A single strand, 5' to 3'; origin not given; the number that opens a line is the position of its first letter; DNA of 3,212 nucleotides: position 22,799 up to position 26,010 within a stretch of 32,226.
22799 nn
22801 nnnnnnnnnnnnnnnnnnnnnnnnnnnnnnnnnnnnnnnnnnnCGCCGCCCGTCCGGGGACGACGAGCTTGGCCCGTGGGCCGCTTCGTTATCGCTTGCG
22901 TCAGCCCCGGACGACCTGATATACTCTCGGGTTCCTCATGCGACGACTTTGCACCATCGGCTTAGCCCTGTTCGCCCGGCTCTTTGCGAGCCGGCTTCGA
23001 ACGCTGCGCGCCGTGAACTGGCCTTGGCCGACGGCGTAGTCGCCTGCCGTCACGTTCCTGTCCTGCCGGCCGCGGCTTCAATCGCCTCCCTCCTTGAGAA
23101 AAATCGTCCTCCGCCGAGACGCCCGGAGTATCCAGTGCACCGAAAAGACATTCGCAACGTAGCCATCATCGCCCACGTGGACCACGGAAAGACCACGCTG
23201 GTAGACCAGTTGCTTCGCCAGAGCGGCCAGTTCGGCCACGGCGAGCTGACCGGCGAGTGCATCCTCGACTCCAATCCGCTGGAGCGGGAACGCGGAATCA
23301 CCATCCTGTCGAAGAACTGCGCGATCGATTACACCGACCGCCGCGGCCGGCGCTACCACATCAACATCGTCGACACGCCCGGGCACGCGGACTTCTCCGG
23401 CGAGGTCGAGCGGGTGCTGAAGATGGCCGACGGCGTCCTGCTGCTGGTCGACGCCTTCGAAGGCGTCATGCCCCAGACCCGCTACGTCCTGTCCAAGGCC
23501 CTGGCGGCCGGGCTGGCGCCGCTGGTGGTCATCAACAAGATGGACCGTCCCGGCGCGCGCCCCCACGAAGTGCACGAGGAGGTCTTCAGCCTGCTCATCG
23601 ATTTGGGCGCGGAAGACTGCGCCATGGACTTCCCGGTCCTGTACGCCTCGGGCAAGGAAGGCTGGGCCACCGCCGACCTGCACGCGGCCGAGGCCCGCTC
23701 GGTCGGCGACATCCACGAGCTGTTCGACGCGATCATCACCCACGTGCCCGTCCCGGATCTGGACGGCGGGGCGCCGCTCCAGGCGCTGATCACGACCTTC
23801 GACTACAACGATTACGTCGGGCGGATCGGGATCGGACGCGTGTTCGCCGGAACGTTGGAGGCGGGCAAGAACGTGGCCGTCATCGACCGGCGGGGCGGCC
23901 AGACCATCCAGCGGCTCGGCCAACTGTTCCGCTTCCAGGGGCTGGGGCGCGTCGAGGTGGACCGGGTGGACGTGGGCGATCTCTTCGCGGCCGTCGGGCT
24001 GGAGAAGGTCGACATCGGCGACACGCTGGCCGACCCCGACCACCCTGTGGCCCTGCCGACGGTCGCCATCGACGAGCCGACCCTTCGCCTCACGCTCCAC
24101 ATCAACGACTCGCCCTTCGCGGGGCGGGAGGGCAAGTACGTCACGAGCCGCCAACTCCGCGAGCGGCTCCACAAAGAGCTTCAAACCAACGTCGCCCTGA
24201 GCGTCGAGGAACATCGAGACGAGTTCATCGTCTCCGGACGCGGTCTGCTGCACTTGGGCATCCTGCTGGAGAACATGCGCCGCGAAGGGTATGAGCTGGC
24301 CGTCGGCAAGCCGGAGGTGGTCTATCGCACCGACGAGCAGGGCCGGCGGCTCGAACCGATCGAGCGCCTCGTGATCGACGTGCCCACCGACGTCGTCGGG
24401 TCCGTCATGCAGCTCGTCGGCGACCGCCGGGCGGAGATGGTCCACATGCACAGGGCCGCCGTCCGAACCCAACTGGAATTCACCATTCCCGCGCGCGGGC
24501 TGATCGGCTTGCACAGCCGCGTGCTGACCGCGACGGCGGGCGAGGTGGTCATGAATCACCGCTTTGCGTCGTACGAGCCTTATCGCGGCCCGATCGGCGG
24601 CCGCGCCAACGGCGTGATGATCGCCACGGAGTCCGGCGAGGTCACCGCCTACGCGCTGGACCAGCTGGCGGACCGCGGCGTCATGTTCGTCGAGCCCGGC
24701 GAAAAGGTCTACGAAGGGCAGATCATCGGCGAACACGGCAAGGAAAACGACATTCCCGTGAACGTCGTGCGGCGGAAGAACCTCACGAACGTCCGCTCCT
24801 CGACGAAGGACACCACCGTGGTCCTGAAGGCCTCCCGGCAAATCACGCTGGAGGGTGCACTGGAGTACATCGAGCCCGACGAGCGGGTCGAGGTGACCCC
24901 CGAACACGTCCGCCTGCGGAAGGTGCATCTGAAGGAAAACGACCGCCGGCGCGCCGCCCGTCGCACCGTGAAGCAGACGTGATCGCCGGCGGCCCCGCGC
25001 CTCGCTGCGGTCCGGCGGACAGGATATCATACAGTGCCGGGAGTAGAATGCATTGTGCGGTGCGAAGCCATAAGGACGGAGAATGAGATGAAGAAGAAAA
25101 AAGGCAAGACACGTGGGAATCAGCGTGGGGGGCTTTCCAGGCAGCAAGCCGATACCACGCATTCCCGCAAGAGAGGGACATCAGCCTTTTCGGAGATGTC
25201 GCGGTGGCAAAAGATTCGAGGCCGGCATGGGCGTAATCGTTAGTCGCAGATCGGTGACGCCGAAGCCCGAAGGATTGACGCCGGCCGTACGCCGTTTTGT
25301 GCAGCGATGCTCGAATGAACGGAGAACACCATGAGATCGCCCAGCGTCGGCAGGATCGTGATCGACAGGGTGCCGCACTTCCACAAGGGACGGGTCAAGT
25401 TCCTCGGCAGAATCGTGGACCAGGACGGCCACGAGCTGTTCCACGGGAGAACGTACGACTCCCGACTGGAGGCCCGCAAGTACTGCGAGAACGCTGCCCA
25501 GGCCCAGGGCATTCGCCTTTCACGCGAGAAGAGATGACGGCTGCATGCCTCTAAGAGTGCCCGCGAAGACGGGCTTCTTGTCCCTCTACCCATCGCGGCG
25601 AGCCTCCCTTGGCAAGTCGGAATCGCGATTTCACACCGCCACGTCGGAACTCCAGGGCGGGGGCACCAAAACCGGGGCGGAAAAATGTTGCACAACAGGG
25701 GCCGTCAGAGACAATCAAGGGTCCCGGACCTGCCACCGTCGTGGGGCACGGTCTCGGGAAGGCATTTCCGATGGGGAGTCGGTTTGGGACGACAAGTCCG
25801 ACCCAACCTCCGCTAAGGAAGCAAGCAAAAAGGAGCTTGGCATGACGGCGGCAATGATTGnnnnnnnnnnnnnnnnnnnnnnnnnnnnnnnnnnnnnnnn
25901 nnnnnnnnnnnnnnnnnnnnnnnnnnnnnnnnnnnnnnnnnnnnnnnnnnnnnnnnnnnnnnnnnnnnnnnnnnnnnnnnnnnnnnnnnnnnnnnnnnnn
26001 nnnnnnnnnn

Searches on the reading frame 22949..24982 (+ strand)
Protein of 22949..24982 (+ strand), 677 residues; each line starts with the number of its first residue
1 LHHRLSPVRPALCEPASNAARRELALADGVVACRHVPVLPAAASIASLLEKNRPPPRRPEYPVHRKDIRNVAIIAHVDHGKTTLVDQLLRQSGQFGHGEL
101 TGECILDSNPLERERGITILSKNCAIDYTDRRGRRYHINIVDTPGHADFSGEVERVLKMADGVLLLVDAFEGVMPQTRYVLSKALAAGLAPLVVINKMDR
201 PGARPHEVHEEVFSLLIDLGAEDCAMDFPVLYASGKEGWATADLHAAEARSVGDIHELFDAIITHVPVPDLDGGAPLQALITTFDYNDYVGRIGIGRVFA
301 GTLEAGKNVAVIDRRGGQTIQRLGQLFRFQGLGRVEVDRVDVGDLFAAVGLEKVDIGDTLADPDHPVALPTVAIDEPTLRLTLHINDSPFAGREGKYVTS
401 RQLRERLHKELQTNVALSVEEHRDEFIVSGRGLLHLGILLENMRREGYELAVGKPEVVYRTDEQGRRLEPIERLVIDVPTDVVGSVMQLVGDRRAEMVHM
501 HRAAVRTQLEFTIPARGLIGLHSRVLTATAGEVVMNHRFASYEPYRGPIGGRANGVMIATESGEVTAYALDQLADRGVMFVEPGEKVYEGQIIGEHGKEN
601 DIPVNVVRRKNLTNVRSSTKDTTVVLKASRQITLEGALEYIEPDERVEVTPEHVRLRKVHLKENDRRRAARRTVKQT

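Call 12: search_protein_families(library=pfam, proteins=[window:22949-24982:+], max_evalue=0.01)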
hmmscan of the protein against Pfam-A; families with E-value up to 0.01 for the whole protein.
window:22949-24982:+ (677 aa): 8 families
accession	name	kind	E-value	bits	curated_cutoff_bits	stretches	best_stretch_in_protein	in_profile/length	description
PF00009.33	GTP_EFTU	-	4.9e-55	186.5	26.5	1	66-267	1-187/188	Elongation factor Tu GTP binding domain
PF21018.2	BipA_C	-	1.5e-43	147.5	23.8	1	554-662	1-109/110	TypA/BipA C-terminal domain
PF00679.30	EFG_C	-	3.7e-19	69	27.9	1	468-548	3-84/89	Elongation factor G C-terminus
PF03144.31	GTP_EFTU_D2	-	1.3e-09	38.8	30.3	1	291-361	1-73/73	Elongation factor Tu domain 2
PF22042.2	EF-G_D2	-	3.3e-06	27.6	27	1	277-361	2-82/84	Elongation factor G domain 2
PF01926.29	MMR_HSR1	-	0.00053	20.5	21.9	1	71-197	2-113/113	50S ribosome-binding GTPase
PF14492.12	EFG_III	-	0.0019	18.6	27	1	401-450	19-71/75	Elongation Factor G, domain III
PF01551.29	Peptidase_M23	-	0.0034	18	28.7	0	523-599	14-75/96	Peptidase family M23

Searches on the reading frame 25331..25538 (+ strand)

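Call 12: search_protein_families(library=pfam, proteins=[window:25331-25538:+], max_evalue=0.01)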
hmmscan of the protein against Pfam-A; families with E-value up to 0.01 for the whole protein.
window:25331-25538:+ (68 aa): 0 families

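Call 44: find_encoding_contigs(protein=window:25331-25538:+, flank=3000, max_places=10)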
Protein window:25331-25538:+ (68 aa): 22 contigs read that carry it; 10 places shown.
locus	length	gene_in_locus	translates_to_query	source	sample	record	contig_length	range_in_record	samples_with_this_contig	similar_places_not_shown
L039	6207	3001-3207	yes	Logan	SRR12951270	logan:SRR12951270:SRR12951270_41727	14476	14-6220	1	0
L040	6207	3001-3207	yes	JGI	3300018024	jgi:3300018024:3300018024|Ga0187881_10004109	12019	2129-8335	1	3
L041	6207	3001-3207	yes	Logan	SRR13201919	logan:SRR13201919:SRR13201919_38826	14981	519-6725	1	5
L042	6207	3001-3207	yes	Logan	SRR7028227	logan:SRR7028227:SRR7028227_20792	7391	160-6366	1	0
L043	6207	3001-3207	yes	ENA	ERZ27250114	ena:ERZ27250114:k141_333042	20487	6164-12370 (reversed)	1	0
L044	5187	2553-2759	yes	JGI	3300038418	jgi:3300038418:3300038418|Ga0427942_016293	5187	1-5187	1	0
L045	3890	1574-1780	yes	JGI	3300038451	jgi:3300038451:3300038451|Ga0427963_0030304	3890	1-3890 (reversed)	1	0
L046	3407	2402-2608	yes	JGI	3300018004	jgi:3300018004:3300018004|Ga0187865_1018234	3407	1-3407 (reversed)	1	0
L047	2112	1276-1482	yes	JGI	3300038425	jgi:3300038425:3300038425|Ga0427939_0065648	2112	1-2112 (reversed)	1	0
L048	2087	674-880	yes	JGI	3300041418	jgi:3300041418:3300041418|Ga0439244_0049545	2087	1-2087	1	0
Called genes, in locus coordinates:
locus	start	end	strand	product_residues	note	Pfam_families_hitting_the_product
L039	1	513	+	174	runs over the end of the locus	?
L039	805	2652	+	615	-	PF00009:GTP_EFTU, PF03144:GTP_EFTU_D2, PF22042:EF-G_D2 (weak), PF00679:EFG_C, PF21018:BipA_C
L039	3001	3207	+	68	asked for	-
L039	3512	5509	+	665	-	PF01145:Band_7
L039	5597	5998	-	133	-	-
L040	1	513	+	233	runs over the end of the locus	PF00072:Response_reg, PF00486:Trans_reg_C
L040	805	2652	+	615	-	PF00009:GTP_EFTU, PF03144:GTP_EFTU_D2, PF22042:EF-G_D2 (weak), PF00679:EFG_C, PF21018:BipA_C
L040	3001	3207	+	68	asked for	-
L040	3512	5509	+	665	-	PF01145:Band_7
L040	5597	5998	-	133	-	-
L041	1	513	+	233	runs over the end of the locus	PF00072:Response_reg, PF00486:Trans_reg_C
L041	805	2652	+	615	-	PF00009:GTP_EFTU, PF03144:GTP_EFTU_D2, PF22042:EF-G_D2 (weak), PF00679:EFG_C, PF21018:BipA_C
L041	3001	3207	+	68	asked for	-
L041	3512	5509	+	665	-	PF01145:Band_7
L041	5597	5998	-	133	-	-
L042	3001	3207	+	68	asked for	-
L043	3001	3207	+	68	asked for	-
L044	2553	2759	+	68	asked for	-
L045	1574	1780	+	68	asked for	-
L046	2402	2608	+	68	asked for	-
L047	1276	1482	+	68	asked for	-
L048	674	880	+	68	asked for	-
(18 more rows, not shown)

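Call 68: search_protein_families(library=ncbifam, proteins=[window:25331-25538:+], max_evalue=0.00001)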
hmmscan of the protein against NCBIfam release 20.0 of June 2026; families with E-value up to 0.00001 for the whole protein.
window:25331-25538:+ (68 aa): 0 families

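Call 72: find_homologous_proteins(query=window:25331-25538:+, max_evalue=0.001)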
Query window:25331-25538:+ (68 aa): 10 proteins with E <= 0.001 among 21 candidates.
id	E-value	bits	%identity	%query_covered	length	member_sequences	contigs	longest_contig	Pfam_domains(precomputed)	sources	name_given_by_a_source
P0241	4.2e-38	145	99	100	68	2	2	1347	-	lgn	-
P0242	1.1e-33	131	91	99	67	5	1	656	-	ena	-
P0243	8.5e-32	125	82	99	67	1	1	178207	-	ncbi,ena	-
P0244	9.2e-32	125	85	100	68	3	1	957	-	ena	-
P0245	7.6e-29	116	84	94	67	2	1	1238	-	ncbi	-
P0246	1.1e-27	112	81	94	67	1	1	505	-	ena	-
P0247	2.4e-27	111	81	100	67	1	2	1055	-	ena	-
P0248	3.5e-27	111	78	99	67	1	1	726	-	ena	-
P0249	2.9e-24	102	69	99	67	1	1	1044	-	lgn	-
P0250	3.1e-18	82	83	71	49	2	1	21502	-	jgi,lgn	-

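Call 79: predict_structure(alignment_id=A3)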
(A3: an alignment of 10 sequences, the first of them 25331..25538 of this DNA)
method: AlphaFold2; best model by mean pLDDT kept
length: 68 residues; sequences in the alignment: 10
mean_pLDDT: 86.4   pTM: 0.70
mean pLDDT of the five models: 86.4, 86.2, 86.1, 85.3, 84.2
residues with pLDDT >= 90: 41; 70-90: 20; 50-70: 5; < 50: 2
segments of 3 or more residues with pLDDT < 50: none
pLDDT, mean of each block of 10 residues (from residue 1): 78 83 92 91 94 93 71
secondary structure, 60 per line:
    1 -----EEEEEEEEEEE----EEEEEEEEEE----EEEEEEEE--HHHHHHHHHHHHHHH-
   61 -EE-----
elements in order: E6-16 E21-30 E35-42 H45-59

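Call 81: fold_search(model_id=the predicted structure, library=pdb)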
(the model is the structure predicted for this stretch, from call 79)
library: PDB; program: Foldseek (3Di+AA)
matches with E <= 10: 683; with E <= 0.001: 0
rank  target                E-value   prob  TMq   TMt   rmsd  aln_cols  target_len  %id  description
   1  6q2z_MODEL_1_A        5.2e-02  0.97  0.48  0.53   3.5        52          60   19  NMR solution structure of the HVO_2922 protein from Haloferax volcanii (released 2019-06-12)
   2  6sty_D                7.5e-02  0.41  0.30  0.12  11.1        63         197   14  Human REXO2 exonuclease in complex with RNA. (released 2020-04-29)
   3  6rcl_B                1.1e-01  0.69  0.38  0.22   6.8        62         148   14  Crystal structure of REXO2-D199A-AA (released 2019-10-09)
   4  5i4a_C                1.3e-01  0.66  0.37  0.07   5.7        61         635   13  X-ray crystal structure of Marinitoga piezophila Argonaute in complex with 5' OH guide RNA (released 2016-03-30)
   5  6qbt                  1.7e-01  0.98  0.60  0.31   2.8        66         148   14  Structure of the HTLV-2 integrase catalytic core domain in complex with magnesium (trimeric form) (released 2020-09-30)
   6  3bid_B                1.8e-01  0.96  0.50  0.57   2.8        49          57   14  Crystal structure of the NMB1088 protein from Neisseria meningitidis. Northeast Structural Genomics Consortium target  (released 2007-12-18)
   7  3bid_G                1.8e-01  0.91  0.47  0.52   3.2        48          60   12  Crystal structure of the NMB1088 protein from Neisseria meningitidis. Northeast Structural Genomics Consortium target  (released 2007-12-18)
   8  3bid_A                1.9e-01  0.97  0.51  0.59   2.6        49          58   14  Crystal structure of the NMB1088 protein from Neisseria meningitidis. Northeast Structural Genomics Consortium target  (released 2007-12-18)
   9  5cz2_C                1.9e-01  0.75  0.50  0.27   5.2        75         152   12  Crystal structure of a two-domain fragment of MMTV integrase (released 2016-02-17)
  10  6qbv_C                2.0e-01  0.95  0.59  0.31   4.0        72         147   12  Structure of the HTLV-2 integrase catalytic core domain in complex with magnesium (dimeric form) (released 2020-09-30)
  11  5cz2_B                2.0e-01  0.69  0.45  0.27   5.2        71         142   15  Crystal structure of a two-domain fragment of MMTV integrase (released 2016-02-17)
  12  6qbv_B                2.1e-01  0.94  0.58  0.31   4.1        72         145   12  Structure of the HTLV-2 integrase catalytic core domain in complex with magnesium (dimeric form) (released 2020-09-30)
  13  7ouf_B                2.3e-01  0.87  0.52  0.17   3.8        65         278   18  Structure of the STLV intasome:B56 complex bound to the strand-transfer inhibitor XZ450 (released 2021-08-18)
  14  7u65_G                2.3e-01  0.84  0.45  0.39   3.3        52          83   12  Structure of E. coli dGTPase bound to T7 bacteriophage protein Gp1.2 (released 2022-08-31)
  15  6rci_B                2.3e-01  0.51  0.38  0.22   6.8        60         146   15  Crystal structure of REXO2 (released 2019-10-09)
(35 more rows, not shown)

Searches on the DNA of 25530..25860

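Call 32: search_rna_families(source=window, start=25530, end=25860, threshold=evalue, max_evalue=10)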
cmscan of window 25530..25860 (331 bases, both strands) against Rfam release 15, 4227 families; matches with E-value up to 10: 0.
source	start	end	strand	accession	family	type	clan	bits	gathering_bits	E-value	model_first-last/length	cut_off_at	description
